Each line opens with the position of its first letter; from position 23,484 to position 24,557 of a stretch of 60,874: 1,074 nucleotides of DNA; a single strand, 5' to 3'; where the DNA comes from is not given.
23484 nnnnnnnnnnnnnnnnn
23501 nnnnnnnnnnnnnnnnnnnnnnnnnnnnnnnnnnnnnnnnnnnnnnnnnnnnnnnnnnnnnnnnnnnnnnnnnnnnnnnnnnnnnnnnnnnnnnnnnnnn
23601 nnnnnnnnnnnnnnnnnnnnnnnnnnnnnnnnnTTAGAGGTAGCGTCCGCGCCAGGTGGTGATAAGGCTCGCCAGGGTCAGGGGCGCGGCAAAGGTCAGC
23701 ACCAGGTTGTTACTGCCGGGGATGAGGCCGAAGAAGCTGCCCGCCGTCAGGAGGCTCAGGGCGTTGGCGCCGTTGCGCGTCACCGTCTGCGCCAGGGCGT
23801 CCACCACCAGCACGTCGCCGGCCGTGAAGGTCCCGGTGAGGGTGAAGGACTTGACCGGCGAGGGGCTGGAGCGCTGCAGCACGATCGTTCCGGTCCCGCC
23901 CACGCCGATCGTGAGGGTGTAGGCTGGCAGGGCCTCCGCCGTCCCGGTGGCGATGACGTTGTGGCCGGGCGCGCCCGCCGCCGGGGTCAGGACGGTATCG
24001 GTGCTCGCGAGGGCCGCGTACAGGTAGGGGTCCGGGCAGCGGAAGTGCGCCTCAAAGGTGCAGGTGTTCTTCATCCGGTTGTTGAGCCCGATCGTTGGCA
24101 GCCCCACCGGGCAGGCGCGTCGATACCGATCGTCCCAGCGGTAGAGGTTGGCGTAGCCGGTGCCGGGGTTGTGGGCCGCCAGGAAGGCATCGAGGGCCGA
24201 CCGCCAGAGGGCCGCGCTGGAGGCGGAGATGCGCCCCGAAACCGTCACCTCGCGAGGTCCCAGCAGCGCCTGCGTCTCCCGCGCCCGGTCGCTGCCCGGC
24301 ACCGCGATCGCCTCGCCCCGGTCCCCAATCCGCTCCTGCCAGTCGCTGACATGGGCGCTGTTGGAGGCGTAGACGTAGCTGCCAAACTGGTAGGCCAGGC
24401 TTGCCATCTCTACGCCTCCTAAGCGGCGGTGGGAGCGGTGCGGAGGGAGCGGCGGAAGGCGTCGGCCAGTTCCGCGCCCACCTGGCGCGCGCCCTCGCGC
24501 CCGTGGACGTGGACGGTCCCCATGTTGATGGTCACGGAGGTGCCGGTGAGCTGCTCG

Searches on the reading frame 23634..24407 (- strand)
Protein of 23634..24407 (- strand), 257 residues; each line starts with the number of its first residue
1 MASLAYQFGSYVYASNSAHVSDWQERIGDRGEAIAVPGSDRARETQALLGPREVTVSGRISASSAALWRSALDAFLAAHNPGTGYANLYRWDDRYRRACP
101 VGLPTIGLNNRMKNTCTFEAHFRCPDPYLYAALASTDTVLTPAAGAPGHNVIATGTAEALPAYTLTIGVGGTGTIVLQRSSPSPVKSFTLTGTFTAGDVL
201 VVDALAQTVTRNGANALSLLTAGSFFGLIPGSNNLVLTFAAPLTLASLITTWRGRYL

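Call 41: search_protein_families(library=pfam, proteins=[window:23634-24407:-], max_evalue=0.01)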
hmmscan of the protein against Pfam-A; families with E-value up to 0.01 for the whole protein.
window:23634-24407:- (257 aa): 1 family
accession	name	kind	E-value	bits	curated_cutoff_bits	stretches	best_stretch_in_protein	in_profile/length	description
PF22768.1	SPP1_Dit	-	4.9e-10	39.9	25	1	154-237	1-82/97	Siphovirus-type tail component, C-terminal domain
